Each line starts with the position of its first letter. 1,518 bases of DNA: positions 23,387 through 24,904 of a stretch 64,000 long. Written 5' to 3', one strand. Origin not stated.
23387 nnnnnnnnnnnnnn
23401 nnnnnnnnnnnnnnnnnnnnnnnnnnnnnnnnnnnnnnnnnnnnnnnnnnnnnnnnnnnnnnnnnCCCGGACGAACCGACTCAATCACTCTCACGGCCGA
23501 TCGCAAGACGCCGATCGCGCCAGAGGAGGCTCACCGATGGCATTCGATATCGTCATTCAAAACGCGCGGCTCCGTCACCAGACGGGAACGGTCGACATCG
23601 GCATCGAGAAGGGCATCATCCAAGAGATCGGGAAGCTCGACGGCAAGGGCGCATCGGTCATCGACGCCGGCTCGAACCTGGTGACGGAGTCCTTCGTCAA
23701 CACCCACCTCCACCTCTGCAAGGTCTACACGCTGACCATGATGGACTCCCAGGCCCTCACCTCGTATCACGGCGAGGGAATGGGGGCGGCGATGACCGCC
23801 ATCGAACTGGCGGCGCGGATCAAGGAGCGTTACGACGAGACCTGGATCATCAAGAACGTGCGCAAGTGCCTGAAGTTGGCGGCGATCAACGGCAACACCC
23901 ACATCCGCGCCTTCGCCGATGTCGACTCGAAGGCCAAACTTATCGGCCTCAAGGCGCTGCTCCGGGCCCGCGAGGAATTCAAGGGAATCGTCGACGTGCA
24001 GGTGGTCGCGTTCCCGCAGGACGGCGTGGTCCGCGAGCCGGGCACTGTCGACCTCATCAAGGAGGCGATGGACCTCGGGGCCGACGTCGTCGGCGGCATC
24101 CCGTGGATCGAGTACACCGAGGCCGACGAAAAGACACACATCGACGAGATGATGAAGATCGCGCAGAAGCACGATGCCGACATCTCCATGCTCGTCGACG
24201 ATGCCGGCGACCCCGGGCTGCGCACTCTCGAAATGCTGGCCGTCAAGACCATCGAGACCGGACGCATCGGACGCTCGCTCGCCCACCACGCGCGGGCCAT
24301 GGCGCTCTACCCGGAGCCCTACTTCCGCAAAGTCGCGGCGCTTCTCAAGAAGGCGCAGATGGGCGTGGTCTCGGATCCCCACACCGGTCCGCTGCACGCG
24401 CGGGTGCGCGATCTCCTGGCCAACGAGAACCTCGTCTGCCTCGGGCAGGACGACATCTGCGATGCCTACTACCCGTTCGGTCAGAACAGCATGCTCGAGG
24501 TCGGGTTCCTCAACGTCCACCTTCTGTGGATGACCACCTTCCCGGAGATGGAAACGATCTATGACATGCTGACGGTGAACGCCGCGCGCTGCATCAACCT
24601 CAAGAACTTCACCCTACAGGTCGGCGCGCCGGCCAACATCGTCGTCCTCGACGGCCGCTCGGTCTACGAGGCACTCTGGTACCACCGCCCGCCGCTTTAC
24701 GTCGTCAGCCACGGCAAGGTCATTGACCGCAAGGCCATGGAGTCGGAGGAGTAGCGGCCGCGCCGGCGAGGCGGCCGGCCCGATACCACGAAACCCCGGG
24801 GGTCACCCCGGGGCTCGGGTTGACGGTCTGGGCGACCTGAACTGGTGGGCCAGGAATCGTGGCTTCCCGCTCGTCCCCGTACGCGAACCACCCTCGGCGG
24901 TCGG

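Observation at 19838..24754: Uridine phosphorylase - two-subunit molybdenum hydroxylase (no FAD subunit) - CodA-like deaminase cluster: candidate oxidative pyrimidine/nucleobase pathway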

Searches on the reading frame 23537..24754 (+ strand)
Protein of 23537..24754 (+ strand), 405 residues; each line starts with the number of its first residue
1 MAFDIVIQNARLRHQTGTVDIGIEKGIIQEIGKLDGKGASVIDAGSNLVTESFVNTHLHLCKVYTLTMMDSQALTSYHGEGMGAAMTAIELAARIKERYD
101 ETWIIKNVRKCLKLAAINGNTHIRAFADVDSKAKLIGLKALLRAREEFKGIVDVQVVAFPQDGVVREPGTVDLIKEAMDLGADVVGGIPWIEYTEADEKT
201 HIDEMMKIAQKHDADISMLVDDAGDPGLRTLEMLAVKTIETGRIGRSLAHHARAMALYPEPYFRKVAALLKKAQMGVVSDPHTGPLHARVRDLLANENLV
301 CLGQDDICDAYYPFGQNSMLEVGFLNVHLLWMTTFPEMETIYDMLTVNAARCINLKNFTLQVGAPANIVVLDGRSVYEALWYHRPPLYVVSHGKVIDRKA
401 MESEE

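Call 7: search_protein_families(library=pfam, proteins=[window:23537-24754:+])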
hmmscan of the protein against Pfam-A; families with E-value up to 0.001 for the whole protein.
window:23537-24754:+ (405 aa): 2 families
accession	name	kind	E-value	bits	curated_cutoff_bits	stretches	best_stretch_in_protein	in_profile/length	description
PF07969.17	Amidohydro_3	-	1.1e-32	114.6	29.7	1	41-396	2-471/472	Amidohydrolase family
PF01979.26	Amidohydro_1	-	2.8e-06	27.3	25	1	53-395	6-344/345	Amidohydrolase family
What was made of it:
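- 23537..24754 (+): CodA/AtzC-like amidohydrolase ('Amh', 405 aa) of a large family that lacks the strand-5 metal-binding His. PF07969 (call 7).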

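Call 8: search_protein_families(library=ncbifam, proteins=[window:23537-24754:+])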
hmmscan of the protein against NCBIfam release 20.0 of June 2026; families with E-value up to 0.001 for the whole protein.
window:23537-24754:+ (405 aa): 24 families
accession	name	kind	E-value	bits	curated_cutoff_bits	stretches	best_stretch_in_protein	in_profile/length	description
NF005748.0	PRK07572.1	subfamily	2.7e-75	254.1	438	1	3-402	2-406/426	cytosine deaminase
NF006685.0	PRK09230.1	subfamily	4.2e-65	219.8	483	1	5-399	6-407/426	cytosine deaminase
NF004636.0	PRK05985.1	subfamily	1.7e-63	214.8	408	1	4-400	4-392/398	amidohydrolase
NF005312.0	PRK06846.1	subfamily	2.7e-38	131.9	447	1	14-398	28-407/412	amidohydrolase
NF005759.0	PRK07583.1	equivalog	6.5e-31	107.4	403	1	14-400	36-425/438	cytosine deaminase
NF005365.0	PRK06886.1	equivalog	1.5e-27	96.5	340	1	53-356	23-325/327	hypothetical protein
NF004995.0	PRK06380.1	subfamily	9.1e-11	41.4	567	1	5-77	10-80/418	metal-dependent hydrolase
NF006844.0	PRK09357.2-5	equivalog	3.5e-08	32.9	701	1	17-60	20-64/422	dihydroorotase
NF009941.0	PRK13404.1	subfamily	7.6e-08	31.4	647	1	1-98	2-102/478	dihydropyrimidinase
NF006689.0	PRK09237.1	equivalog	1.7e-07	30.1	371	1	2-72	2-78/383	amidohydrolase/deacetylase family metallohydrolase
NF004701.0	PRK06038.1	equivalog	1.9e-07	30.1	609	0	4-71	5-77/432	N-ethylammeline chlorohydrolase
NF006841.0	PRK09357.2-2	equivalog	1.5e-06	27.2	640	0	313-374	317-378/421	dihydroorotase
TIGR00857.1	pyrC_multi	subfamily_domain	1.8e-06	27.2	279.05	0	338-372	333-368/412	dihydroorotase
NF006252.0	PRK08393.1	equivalog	4.4e-06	26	617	0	19-65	21-68/424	N-ethylammeline chlorohydrolase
NF006837.0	PRK09357.1-2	equivalog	1.8e-05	23.5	575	0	7-60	5-63/428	dihydroorotase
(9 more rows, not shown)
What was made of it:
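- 23537..24754 (+): The cytosine-deaminase subfamily model scores 254 bits against a cutoff of 438 (call 8).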

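Call 10: search_solved_structures(query=window:23537-24754:+, max_evalue=0.00001, show_alignments=2)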
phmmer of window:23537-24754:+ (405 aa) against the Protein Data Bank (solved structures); distinct sequences matched with E-value up to 0.00001: 13.
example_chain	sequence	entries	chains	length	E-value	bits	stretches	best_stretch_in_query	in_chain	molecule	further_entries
5akq_A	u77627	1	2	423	1.2e-49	172.9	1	3-398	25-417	N-ISOPROPYLAMMELIDE ISOPROPYL AMIDOHYDROLASE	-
2qt3_A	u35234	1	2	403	4.8e-49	170.9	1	3-398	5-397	N-isopropylammelide isopropyl amidohydrolase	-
4cqb_A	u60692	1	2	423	5.7e-49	170.6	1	3-398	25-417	N-ISOPROPYLAMMELIDE ISOPROPYL AMIDOHYDROLASE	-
4cqc_A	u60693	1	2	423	7.8e-49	170.2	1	3-398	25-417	N-ISOPROPYLAMMELIDE ISOPROPYL AMIDOHYDROLASE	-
4cqd_A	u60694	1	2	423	1.4e-47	166.1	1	3-398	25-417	N-ISOPROPYLAMMELIDE ISOPROPYL AMIDOHYDROLASE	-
3o7u_A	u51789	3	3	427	1.3e-44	156.3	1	7-397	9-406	Cytosine deaminase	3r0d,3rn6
1k6w_A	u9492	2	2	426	1.3e-44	156.3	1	7-397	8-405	Cytosine Deaminase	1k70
3g77_A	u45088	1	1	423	1.3e-44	156.3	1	7-397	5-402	Cytosine deaminase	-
4r7w_A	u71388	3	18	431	5.6e-44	154.2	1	7-402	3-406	Cytosine deaminase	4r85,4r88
1r9z_A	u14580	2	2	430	8.6e-44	153.6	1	7-397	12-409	Cytosine deaminase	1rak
1r9x_A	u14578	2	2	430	1.2e-43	153.1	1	7-397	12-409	Cytosine deaminase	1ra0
1r9y_A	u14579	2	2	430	1.6e-43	152.7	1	7-397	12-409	Cytosine deaminase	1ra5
6nbo_A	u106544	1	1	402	1.6e-29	106.6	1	118-399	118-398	N-isopropylammelide isopropylaminohydrolase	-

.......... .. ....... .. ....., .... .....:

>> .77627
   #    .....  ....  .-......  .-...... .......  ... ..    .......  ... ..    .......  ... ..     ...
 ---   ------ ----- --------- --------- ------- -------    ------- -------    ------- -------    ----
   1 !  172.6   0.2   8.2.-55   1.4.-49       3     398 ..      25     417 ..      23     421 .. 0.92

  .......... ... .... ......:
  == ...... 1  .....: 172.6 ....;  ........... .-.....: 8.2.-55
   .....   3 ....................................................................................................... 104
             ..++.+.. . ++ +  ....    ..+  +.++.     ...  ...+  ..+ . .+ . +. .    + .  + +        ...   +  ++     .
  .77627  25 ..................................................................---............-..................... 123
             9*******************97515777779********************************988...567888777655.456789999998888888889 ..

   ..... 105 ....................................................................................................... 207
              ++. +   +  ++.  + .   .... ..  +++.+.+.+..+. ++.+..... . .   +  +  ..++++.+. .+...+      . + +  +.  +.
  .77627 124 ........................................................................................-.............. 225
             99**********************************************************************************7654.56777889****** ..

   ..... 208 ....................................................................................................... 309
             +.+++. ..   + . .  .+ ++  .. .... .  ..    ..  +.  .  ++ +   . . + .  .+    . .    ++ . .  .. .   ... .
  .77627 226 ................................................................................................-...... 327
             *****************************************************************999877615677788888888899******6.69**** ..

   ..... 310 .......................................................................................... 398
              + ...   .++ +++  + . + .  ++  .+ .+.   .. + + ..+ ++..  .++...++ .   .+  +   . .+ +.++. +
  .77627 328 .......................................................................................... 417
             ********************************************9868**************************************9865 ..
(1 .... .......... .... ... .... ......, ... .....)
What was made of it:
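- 23537..24754 (+): PDB: AtzC 1e-49, CodA 1e-44 (call 10).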

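Call 42: find_homologous_proteins(query=window:23537-24754:+, max_evalue=1e-20)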
Query window:23537-24754:+ (405 aa): 7298 proteins with E <= 1e-20 among 8000 candidates; the best 120 are listed.
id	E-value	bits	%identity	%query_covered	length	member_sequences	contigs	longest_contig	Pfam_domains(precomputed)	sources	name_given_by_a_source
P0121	6.3e-270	913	100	100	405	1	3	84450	PF07969.18,PF01979.27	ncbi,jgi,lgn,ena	jgi:cytosine deaminase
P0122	2.3e-269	911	100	100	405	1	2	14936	PF07969.18,PF01979.27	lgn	-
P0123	1.8e-260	882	96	100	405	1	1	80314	PF07969.18,PF01979.27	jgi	jgi:cytosine deaminase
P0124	3.5e-259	878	95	100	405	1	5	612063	PF07969.18,PF01979.27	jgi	jgi:cytosine deaminase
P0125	2.2e-257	872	95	100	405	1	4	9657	PF07969.18,PF01979.27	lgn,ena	-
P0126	5.1e-241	818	87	100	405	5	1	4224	PF07969.18,PF01979.27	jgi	jgi:cytosine deaminase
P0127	1.8e-237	806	87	100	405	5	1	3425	PF07969.18,PF01979.27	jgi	jgi:cytosine deaminase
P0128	2.0e-235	799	86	100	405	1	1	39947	PF07969.18,PF01979.27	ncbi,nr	ncbi:MAG: amidohydrolase family protein [Candidatus Riflebacteria bacterium]|nr:amidohydrolase famil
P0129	1.0e-233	794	86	100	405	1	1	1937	PF07969.18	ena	-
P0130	2.2e-231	786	84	100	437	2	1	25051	PF07969.18,PF01979.27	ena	-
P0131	1.4e-230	783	85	99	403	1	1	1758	PF07969.18,PF01979.27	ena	-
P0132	2.2e-228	776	83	100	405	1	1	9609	PF07969.18,PF01979.27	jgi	jgi:cytosine deaminase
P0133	6.2e-228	775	83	100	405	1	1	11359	PF07969.18,PF01979.27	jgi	jgi:cytosine deaminase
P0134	6.2e-228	775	83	100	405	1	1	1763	PF07969.18,PF01979.27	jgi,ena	-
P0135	3.6e-227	772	83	100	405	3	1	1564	PF07969.18,PF01979.27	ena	-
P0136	1.2e-226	770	82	100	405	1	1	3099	PF07969.18,PF01979.27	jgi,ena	-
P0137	1.5e-226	770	83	100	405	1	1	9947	PF07969.18,PF01979.27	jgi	jgi:cytosine/creatinine deaminase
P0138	3.3e-224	762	82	100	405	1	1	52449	PF07969.18,PF01979.27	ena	-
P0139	1.8e-223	760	82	100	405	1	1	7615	PF07969.18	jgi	jgi:cytosine/creatinine deaminase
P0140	2.1e-223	760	82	100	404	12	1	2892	PF07969.18,PF01979.27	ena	-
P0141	2.5e-223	759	83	99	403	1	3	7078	PF07969.18,PF01979.27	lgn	-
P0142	3.6e-223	759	81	100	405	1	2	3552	PF07969.18,PF01979.27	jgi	-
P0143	1.2e-222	757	81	100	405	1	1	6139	PF07969.18,PF01979.27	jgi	jgi:cytosine/creatinine deaminase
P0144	6.5e-221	752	82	99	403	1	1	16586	PF07969.18,PF01979.27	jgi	jgi:cytosine deaminase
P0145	7.2e-221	751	81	100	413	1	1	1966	PF07969.18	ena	-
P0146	8.7e-219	745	80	100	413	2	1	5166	PF07969.18,PF01979.27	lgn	-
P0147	3.0e-218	743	80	100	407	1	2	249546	PF07969.18,PF01979.27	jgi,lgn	jgi:cytosine deaminase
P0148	1.2e-217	741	80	100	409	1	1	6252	PF07969.18,PF01979.27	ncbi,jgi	ncbi:MAG TPA: amidohydrolase family protein [Polyangia bacterium]|jgi:cytosine deaminase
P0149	2.2e-216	737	80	99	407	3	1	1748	PF07969.18,PF01979.27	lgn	-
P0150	5.4e-216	735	79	100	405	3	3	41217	PF07969.18,PF01979.27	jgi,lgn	jgi:cytosine deaminase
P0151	3.3e-214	729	78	100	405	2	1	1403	PF07969.18,PF01979.27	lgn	-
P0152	4.3e-214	729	79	99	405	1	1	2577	PF07969.18,PF01979.27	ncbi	-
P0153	5.5e-213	725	81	96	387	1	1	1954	PF07969.18,PF01979.27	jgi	jgi:cytosine deaminase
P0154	6.1e-213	725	78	100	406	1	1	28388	PF07969.18,PF01979.27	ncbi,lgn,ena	-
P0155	2.8e-212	723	79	99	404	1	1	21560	PF07969.18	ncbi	-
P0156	1.3e-211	721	78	100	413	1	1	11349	PF07969.18,PF01979.27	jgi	jgi:cytosine/creatinine deaminase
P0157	4.2e-211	719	79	99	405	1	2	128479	PF07969.18,PF01979.27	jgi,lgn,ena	-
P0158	7.6e-211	718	78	99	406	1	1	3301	PF07969.18,PF01979.27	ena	-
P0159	9.9e-211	718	77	100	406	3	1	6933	PF07969.18,PF01979.27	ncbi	-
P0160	3.3e-210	716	79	99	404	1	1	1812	PF07969.18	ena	-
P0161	5.8e-210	715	77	99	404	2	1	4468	PF07969.18,PF01979.27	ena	-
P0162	9.3e-209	712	77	100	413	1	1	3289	PF07969.18,PF01979.27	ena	-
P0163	4.9e-208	709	75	100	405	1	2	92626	PF07969.18,PF01979.27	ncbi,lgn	-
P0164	1.1e-207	708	77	99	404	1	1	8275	PF07969.18,PF01979.27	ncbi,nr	ncbi:MAG: cytosine deaminase [Spartobacteria bacterium]|nr:cytosine deaminase [Spartobacteria bacter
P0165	1.1e-207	708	76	99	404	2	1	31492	PF07969.18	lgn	-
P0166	1.0e-206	705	77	100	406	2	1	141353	PF07969.18,PF01979.27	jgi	-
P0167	1.4e-206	704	76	99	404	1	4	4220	PF07969.18,PF01979.27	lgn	-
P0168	5.8e-206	702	77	100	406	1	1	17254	PF07969.18,PF01979.27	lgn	-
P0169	1.3e-205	701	76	100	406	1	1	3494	PF07969.18,PF01979.27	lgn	-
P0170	8.0e-204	695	75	100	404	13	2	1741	PF07969.18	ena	-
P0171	4.4e-203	693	76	98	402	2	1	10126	PF07969.18,PF01979.27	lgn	-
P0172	2.8e-201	687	74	99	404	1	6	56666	PF07969.18,PF01979.27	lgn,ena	-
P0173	3.5e-201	687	73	100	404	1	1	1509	PF07969.18,PF01979.27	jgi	-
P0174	3.6e-201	687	75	99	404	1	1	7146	PF07969.18,PF01979.27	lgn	-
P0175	1.2e-200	685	75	99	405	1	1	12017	PF07969.18,PF01979.27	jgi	jgi:cytosine deaminase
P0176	1.9e-200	684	75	99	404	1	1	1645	PF07969.18,PF01979.27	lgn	-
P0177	6.1e-200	683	76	97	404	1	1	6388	PF07969.18,PF01979.27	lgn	-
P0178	3.3e-199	680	73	99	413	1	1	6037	PF07969.18,PF01979.27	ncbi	ncbi:MAG: amidohydrolase family protein [Candidatus Hydrogenedentota bacterium]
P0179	8.5e-199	679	74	100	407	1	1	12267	PF07969.18,PF01979.27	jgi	-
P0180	1.9e-198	678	73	99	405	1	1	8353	PF07969.18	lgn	-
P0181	9.1e-198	675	80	90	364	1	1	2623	PF07969.18,PF01979.27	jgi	jgi:cytosine deaminase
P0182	9.4e-198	675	74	99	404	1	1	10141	PF07969.18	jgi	jgi:cytosine/creatinine deaminase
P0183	1.7e-197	674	74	99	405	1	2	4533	PF07969.18,PF01979.27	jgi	-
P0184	2.4e-197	674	73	98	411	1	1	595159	PF07969.18,PF01979.27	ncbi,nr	ncbi:MAG: amidohydrolase family protein [Candidatus Eremiobacteraeota bacterium]|nr:amidohydrolase f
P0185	2.7e-197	674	73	99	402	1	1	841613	PF07969.18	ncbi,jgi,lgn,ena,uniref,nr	ncbi:MAG: cytosine deaminase [Candidatus Wallbacteria bacterium HGW-Wallbacteria-1]|jgi:cytosine dea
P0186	3.6e-197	673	74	97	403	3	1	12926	PF07969.18,PF01979.27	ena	-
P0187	3.9e-197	673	75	98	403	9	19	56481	PF07969.18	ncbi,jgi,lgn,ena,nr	ncbi:MAG: amidohydrolase family protein [Kiritimatiellia bacterium]|jgi:cytosine deaminase|nr:amidoh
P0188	5.4e-197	673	73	100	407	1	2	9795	PF07969.18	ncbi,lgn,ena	-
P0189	5.5e-197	673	73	99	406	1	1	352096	PF07969.18,PF01979.27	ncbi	-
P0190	1.9e-196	671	74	99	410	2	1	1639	PF07969.18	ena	-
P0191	3.5e-196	670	72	99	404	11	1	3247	PF07969.18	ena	-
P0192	8.3e-196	669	73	99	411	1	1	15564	PF07969.18,PF01979.27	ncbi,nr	ncbi:MAG: amidohydrolase family protein [Deltaproteobacteria bacterium]|nr:amidohydrolase family pro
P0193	1.7e-195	668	75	97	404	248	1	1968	PF07969.18,PF01979.27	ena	-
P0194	6.9e-195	666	73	99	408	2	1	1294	PF07969.18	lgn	-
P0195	2.0e-194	664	73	98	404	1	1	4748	PF07969.18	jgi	-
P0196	3.3e-194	664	73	99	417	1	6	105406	PF07969.18,PF01979.27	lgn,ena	-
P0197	3.3e-193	660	71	99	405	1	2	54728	PF07969.18,PF01979.27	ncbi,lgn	-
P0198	5.1e-193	660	72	97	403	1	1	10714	PF07969.18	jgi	jgi:cytosine/creatinine deaminase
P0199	7.4e-193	659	72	99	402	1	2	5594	PF07969.18,PF01979.27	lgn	-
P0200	8.5e-193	659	74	97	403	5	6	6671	PF07969.18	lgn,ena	-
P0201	9.3e-193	659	73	98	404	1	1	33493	PF07969.18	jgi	-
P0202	1.1e-192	659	73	98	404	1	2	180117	PF07969.18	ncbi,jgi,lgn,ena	-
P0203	1.1e-192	659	73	99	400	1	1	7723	PF07969.18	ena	-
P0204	1.3e-192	658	72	99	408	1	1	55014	PF07969.18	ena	-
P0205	2.2e-192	658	71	97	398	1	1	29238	PF07969.18,PF01979.27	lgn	-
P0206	2.5e-192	657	71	99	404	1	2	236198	PF07969.18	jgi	jgi:cytosine/creatinine deaminase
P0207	2.8e-192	657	72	98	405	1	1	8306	PF07969.18,PF01979.27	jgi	jgi:cytosine deaminase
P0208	3.1e-192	657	72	99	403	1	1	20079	PF07969.18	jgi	-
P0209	7.6e-192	656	73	98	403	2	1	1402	PF07969.18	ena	-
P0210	1.7e-191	655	73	98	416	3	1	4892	PF07969.18,PF01979.27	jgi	-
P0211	2.1e-191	654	73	98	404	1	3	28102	PF07969.18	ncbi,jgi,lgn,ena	-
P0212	1.2e-190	652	72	97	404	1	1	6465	PF07969.18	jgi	-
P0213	2.1e-190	651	71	97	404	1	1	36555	PF07969.18,PF01979.27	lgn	-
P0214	2.3e-190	651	71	97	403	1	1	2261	PF07969.18,PF01979.27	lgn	-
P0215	2.6e-190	651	72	97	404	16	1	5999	PF07969.18,PF01979.27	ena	-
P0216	3.9e-190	650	72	99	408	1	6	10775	PF07969.18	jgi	-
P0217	9.8e-190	649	70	97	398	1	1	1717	PF07969.18,PF01979.27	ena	-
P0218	1.8e-189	648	70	97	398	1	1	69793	PF07969.18,PF01979.27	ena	-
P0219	2.0e-189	648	72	97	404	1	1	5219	PF07969.18,PF01979.27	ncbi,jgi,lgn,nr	ncbi:MAG: amidohydrolase family protein [Verrucomicrobiota bacterium]|jgi:cytosine deaminase|nr:amid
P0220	2.0e-189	648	72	98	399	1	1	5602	PF07969.18,PF01979.27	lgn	-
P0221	2.9e-189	647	73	98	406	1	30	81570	PF07969.18,PF01979.27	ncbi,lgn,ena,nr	ncbi:MAG: amidohydrolase family protein [Kiritimatiellae bacterium]|nr:amidohydrolase family protein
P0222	6.8e-189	646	71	99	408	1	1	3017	PF07969.18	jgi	-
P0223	1.1e-188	645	71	98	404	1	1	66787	PF07969.18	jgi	-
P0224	4.8e-188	643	72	98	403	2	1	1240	PF07969.18,PF01979.27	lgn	-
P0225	5.8e-188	643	72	97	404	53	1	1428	PF07969.18,PF01979.27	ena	-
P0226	1.0e-187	642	73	97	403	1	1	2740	PF07969.18,PF01979.27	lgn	-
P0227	1.7e-187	642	70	99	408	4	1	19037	PF07969.18,PF01979.27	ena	-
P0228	1.7e-187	642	68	99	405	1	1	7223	PF07969.18,PF01979.27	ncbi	-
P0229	2.4e-187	641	68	100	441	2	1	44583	PF07969.18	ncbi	-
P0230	1.3e-186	639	70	97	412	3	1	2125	PF07969.18,PF01979.27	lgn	-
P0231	2.0e-186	638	71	98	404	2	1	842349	PF07969.18,PF01979.27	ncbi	-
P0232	2.9e-186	637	72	99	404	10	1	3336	PF07969.18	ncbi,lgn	ncbi:MAG: amidohydrolase family protein [Candidatus Eremiobacterota bacterium]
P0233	6.1e-186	636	70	99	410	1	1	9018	PF07969.18,PF01979.27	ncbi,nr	ncbi:MAG: amidohydrolase family protein [Acidobacteria bacterium]|nr:amidohydrolase family protein [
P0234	6.2e-186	636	71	98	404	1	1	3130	PF07969.18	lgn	-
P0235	9.0e-186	636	69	99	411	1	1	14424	PF07969.18,PF01979.27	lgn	-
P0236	9.5e-186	636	71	97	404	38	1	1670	PF07969.18,PF01979.27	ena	-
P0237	1.5e-185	635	70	100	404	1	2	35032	PF07969.18,PF01979.27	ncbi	-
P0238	1.5e-185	635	70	99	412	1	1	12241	PF07969.18,PF01979.27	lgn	-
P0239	1.0e-184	632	71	99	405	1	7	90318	PF07969.18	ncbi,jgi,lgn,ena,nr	ncbi:MAG TPA: amidohydrolase family protein [Candidatus Eremiobacteraeota bacterium]|nr:MAG: N-isopr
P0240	1.3e-183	629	71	98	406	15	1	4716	PF07969.18,PF01979.27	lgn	-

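Call 43: find_encoding_contigs(protein=P0121, flank=10000, max_places=2)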
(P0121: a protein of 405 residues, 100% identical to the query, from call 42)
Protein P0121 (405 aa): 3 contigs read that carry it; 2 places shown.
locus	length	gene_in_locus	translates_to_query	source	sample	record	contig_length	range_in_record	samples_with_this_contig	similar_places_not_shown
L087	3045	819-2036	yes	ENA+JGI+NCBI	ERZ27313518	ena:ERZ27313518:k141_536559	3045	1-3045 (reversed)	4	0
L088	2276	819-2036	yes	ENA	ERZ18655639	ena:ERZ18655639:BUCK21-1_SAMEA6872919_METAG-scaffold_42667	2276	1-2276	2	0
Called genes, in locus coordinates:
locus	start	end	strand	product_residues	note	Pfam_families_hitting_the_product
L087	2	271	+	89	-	?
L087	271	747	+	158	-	PF00111:Fer2 (weak), PF01799:Fer2_2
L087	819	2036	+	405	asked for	PF01979:Amidohydro_1 (weak), PF07969:Amidohydro_3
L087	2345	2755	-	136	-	PF01850:PIN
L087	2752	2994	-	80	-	PF22513:FitA-like_RHH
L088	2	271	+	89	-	?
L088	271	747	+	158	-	PF00111:Fer2 (weak), PF01799:Fer2_2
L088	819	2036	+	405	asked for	PF01979:Amidohydro_1 (weak), PF07969:Amidohydro_3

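Call 44: find_encoding_contigs(protein=P0185, flank=10000, max_places=1)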
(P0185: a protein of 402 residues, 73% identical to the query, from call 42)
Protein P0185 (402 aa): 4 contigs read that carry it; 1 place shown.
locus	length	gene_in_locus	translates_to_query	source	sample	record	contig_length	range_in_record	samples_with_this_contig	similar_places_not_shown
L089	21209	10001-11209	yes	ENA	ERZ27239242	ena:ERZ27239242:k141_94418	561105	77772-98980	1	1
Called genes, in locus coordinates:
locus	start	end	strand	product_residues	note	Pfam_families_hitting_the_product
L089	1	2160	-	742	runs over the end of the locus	PF02073:Peptidase_M29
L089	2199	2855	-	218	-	PF14385:DUF4416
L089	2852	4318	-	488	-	-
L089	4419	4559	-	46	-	-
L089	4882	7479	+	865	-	PF11897:DUF3417, PF00343:Phosphorylase, PF28476:GlgP_C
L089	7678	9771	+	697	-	PF19077:Big_13 (faint), PF17957:Big_7 (faint), PF17963:Big_9 (faint), PF05345:He_PIG (weak)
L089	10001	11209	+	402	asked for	PF07969:Amidohydro_3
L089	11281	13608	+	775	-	PF01315:Ald_Xan_dh_C, PF02738:MoCoBD_1, PF20256:MoCoBD_2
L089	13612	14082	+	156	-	PF00111:Fer2 (weak), PF13085:Fer2_3 (weak), PF01799:Fer2_2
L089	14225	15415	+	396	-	PF07670:Gate (weak)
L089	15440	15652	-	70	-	-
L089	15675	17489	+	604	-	-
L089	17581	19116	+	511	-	-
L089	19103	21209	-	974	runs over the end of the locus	PF00675:Peptidase_M16 (weak), PF05193:Peptidase_M16_C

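Call 45: find_encoding_contigs(protein=P0184, flank=10000, max_places=1)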
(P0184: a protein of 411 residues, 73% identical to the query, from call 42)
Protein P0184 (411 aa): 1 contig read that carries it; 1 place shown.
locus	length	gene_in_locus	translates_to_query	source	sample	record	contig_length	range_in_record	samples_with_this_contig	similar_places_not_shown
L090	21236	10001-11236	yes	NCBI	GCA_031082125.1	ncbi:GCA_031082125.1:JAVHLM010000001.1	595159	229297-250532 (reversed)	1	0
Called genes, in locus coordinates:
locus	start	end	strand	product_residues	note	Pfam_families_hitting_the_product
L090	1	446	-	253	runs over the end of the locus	PF00005:ABC_tran, PF13304:AAA_21 (faint)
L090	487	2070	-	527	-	PF25997:BSH_YhbJ (faint), PF25917:BSH_RND, PF25876:HH_MFP_RND, PF25954:Beta-barrel_RND_2, PF25990:Beta-barrel_YknX, PF26002:Beta-barrel_AprE (weak)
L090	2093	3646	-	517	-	PF02321:OEP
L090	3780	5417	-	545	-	PF01833:TIG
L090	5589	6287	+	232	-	PF01694:Rhomboid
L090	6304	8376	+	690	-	PF08434:CLCA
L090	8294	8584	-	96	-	-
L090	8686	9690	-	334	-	PF18626:Gln_deamidase_2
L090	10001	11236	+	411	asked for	PF01979:Amidohydro_1, PF07969:Amidohydro_3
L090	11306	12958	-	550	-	PF01435:Peptidase_M48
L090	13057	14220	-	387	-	PF04389:Peptidase_M28 (weak), PF01546:Peptidase_M20, PF07687:M20_dimer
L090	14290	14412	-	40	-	-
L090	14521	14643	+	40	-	-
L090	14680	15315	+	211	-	PF13263:PHP_C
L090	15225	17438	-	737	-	PF00771:FHIPEP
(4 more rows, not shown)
